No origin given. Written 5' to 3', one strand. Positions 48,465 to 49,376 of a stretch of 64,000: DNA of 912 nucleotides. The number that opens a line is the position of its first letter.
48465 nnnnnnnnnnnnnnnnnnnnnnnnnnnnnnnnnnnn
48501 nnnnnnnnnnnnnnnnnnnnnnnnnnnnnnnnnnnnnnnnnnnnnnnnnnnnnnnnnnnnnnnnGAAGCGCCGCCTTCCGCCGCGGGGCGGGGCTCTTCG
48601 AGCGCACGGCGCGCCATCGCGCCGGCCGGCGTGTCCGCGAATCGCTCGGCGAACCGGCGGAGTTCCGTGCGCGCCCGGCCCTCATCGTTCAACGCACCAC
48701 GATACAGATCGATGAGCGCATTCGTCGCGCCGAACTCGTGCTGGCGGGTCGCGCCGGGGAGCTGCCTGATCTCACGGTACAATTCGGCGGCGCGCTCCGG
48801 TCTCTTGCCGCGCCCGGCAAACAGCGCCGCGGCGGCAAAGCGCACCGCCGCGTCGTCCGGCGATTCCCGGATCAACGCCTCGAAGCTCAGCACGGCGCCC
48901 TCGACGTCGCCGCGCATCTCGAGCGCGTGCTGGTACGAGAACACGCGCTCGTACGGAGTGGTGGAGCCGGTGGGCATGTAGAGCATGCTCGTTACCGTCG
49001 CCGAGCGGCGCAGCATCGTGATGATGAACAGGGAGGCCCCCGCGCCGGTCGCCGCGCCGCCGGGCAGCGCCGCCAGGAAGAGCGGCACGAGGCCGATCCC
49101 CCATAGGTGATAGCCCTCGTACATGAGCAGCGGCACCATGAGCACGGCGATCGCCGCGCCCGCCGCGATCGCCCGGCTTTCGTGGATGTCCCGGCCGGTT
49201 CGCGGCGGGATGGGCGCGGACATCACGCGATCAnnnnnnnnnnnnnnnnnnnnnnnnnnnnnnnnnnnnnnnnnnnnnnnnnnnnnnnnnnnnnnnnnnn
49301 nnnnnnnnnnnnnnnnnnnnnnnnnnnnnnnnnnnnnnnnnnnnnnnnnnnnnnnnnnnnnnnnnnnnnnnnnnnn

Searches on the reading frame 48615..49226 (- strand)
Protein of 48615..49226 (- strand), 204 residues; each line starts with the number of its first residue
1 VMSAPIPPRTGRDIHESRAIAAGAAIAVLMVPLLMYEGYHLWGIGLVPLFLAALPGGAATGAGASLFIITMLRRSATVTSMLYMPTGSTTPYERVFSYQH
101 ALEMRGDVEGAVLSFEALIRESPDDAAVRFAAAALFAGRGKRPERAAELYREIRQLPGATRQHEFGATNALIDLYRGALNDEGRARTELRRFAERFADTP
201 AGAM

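Call 58: search_protein_families(library=pfam, proteins=[window:48615-49226:-], max_evalue=0.001)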
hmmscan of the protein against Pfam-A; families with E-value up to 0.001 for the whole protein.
window:48615-49226:- (204 aa): 3 families
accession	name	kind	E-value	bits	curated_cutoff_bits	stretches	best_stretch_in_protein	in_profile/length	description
PF13432.12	TPR_16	-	7.5e-05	23.5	32.7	1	105-158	10-63/65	Tetratricopeptide repeat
PF13428.12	TPR_14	-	0.0001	23.1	23.5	0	101-135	10-44/44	Tetratricopeptide repeat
PF13174.12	TPR_6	-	0.00032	21.6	26.3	0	102-124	10-32/33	Tetratricopeptide repeat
